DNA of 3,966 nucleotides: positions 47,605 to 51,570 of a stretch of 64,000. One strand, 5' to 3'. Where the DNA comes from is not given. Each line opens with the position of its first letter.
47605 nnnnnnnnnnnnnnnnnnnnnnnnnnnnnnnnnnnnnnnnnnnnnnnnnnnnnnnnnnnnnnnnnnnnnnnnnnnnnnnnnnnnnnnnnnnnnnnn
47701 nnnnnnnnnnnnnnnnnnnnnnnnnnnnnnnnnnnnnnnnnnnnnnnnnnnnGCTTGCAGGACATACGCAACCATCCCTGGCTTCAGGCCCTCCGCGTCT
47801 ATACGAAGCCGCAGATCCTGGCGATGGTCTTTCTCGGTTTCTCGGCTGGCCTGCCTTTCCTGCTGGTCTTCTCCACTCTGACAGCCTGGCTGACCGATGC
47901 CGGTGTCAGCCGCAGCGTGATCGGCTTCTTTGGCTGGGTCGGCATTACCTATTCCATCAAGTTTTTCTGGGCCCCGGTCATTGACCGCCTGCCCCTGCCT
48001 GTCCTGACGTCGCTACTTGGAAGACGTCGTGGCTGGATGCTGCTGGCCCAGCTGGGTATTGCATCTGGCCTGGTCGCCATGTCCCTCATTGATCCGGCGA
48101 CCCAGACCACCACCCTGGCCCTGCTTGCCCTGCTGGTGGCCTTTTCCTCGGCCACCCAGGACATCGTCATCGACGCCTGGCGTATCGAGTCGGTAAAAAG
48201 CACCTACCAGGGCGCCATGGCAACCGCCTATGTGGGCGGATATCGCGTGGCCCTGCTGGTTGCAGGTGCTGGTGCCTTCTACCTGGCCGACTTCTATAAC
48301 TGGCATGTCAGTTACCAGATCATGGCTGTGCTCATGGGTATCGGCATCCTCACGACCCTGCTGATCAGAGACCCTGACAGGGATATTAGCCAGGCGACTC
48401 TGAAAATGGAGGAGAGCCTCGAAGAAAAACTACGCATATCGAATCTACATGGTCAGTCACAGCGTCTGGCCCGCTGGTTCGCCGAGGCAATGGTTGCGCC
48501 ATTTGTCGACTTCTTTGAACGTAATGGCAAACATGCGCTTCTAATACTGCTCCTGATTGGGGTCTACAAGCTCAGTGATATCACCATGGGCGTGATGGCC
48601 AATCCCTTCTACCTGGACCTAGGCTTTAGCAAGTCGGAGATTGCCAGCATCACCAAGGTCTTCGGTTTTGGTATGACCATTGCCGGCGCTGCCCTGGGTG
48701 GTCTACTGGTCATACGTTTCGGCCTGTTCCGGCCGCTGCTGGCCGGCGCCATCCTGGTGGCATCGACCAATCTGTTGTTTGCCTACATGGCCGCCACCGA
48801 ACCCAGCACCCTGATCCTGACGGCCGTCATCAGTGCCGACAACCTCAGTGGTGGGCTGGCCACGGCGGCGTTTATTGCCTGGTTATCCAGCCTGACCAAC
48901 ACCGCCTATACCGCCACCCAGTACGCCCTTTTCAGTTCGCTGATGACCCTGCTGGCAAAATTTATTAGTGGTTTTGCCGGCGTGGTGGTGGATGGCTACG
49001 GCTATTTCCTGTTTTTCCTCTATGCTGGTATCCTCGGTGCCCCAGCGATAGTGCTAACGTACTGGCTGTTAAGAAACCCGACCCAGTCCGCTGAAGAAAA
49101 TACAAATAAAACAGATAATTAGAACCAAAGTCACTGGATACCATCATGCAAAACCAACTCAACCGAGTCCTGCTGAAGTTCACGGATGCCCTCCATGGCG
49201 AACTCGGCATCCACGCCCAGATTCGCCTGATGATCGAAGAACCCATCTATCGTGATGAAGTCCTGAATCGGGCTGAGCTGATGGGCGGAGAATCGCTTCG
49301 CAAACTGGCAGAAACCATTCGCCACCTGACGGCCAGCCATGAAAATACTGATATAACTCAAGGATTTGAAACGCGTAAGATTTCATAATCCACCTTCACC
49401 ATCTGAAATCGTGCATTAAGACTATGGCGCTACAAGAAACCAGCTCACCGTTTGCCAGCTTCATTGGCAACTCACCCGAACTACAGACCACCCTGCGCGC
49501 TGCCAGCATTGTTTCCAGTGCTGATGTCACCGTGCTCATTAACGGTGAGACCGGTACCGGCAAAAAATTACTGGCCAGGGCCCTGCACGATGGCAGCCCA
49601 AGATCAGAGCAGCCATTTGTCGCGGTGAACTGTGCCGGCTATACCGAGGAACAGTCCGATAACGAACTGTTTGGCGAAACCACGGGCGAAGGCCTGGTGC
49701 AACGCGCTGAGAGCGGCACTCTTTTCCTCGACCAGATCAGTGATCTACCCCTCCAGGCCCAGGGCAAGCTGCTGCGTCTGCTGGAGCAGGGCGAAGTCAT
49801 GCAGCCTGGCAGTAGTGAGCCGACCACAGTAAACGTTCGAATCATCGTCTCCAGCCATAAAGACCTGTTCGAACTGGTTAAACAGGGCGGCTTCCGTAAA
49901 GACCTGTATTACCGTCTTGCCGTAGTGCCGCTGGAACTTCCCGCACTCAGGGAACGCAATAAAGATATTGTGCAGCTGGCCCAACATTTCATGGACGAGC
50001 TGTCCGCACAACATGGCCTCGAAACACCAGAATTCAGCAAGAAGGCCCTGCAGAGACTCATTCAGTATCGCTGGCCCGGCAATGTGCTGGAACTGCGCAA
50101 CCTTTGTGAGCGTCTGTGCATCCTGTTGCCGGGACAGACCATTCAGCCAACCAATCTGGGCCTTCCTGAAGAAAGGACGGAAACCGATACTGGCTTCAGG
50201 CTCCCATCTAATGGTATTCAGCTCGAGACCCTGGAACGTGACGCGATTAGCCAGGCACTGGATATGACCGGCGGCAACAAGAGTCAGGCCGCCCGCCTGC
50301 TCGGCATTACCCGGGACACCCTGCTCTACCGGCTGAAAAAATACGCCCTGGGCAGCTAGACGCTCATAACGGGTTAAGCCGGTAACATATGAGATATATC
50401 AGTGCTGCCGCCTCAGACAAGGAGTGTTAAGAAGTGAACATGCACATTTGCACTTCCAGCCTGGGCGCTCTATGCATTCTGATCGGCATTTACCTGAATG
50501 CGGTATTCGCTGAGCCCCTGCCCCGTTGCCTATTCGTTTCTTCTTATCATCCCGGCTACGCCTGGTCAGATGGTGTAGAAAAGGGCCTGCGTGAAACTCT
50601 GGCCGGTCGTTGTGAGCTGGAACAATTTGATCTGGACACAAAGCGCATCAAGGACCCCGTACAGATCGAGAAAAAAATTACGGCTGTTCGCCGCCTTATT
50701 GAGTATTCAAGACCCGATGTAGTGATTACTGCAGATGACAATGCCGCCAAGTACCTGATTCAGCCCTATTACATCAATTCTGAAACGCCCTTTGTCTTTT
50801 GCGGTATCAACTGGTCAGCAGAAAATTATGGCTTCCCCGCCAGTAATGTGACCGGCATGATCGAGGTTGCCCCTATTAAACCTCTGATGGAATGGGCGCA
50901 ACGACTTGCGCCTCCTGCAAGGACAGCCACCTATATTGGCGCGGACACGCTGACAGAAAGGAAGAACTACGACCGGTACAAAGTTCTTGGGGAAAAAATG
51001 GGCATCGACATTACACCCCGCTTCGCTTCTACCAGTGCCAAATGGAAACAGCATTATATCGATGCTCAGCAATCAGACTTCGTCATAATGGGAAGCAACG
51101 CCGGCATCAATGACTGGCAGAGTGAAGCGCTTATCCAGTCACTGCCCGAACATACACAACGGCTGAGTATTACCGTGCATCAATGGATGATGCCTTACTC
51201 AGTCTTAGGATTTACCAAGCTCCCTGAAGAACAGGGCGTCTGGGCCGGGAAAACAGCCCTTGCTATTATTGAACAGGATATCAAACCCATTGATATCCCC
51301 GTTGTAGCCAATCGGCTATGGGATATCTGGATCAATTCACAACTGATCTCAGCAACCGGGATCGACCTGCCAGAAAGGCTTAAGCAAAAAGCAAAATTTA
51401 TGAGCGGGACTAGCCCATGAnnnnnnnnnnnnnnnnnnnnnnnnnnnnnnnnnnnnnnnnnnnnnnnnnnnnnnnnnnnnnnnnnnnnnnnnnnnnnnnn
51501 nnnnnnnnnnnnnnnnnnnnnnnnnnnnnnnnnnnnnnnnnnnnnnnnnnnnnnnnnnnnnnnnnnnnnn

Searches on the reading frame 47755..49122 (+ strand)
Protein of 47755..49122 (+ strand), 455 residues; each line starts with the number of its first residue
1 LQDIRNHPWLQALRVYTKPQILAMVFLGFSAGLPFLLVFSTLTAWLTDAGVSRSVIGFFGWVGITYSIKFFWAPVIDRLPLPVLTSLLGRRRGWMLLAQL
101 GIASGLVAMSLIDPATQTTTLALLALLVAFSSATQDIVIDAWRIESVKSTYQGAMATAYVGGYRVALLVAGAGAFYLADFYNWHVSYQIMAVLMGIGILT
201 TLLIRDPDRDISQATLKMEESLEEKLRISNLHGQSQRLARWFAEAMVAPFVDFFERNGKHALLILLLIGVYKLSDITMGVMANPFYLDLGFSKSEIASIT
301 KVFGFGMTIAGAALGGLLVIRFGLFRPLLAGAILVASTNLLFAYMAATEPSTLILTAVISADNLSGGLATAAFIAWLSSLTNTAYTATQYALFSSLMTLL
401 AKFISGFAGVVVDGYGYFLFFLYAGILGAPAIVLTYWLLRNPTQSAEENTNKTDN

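Call 37: search_protein_families(library=pfam, proteins=[window:47755-49122:+], max_evalue=0.001)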
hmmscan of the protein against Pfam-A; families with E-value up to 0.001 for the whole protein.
window:47755-49122:+ (455 aa): 2 families
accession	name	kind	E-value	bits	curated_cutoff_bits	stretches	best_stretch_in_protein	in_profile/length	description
PF07690.21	MFS_1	-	3.6e-20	72.6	33.4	2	25-230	2-188/347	Major Facilitator Superfamily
PF13000.13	Acatn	-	4.9e-06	25.8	23.7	1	21-107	2-84/546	Acetyl-coenzyme A transporter 1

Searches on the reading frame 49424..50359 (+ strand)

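Call 37: search_protein_families(library=pfam, proteins=[window:49424-50359:+], max_evalue=0.001)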
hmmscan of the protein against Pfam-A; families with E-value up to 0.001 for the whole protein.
window:49424-50359:+ (311 aa): 8 families
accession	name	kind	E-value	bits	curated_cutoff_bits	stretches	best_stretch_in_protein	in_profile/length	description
PF00158.32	Sigma54_activat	-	8.2e-49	166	20.2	1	14-170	2-167/168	Sigma-54 interaction domain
PF25601.1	AAA_lid_14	-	7.1e-23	80.7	27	1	176-245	1-70/87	AAA+ ATPase lid domain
PF14532.12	Sigma54_activ_2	-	2.2e-18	67.3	25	1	15-175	2-138/138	Sigma-54 interaction domain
PF02954.25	HTH_8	-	2.9e-16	59.4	22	1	267-307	2-42/42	Bacterial regulatory protein, Fis family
PF07724.20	AAA_2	-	7.9e-07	29.7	27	1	35-146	4-125/166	AAA domain (Cdc48 subfamily)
PF01078.27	Mg_chelatase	-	6.8e-05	22.8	20.3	0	85-126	95-136/207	Magnesium chelatase, subunit ChlI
PF07728.20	AAA_5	-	6.9e-05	23.3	22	1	37-145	2-122/139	AAA domain (dynein-related subfamily)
PF13556.12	HTH_30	-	0.00018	21.7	27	1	282-306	11-35/59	PucR C-terminal helix-turn-helix domain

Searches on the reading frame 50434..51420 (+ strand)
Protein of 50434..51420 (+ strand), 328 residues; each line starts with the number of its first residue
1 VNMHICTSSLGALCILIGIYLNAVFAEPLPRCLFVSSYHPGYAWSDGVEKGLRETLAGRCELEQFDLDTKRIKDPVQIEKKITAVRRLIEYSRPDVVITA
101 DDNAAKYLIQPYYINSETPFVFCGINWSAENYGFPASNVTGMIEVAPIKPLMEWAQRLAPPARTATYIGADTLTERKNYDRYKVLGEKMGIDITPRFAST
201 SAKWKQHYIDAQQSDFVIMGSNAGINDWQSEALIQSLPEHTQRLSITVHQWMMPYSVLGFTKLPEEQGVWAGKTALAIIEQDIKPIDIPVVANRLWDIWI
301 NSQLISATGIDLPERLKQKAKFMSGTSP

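Call 37: search_protein_families(library=pfam, proteins=[window:50434-51420:+], max_evalue=0.001)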
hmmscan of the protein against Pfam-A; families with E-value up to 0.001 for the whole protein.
window:50434-51420:+ (328 aa): 1 family
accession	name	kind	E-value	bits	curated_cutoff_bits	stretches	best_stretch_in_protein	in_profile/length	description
PF04392.18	ABC_sub_bind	-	4.3e-07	29.9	25.9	0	43-201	15-171/293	ABC transporter substrate binding protein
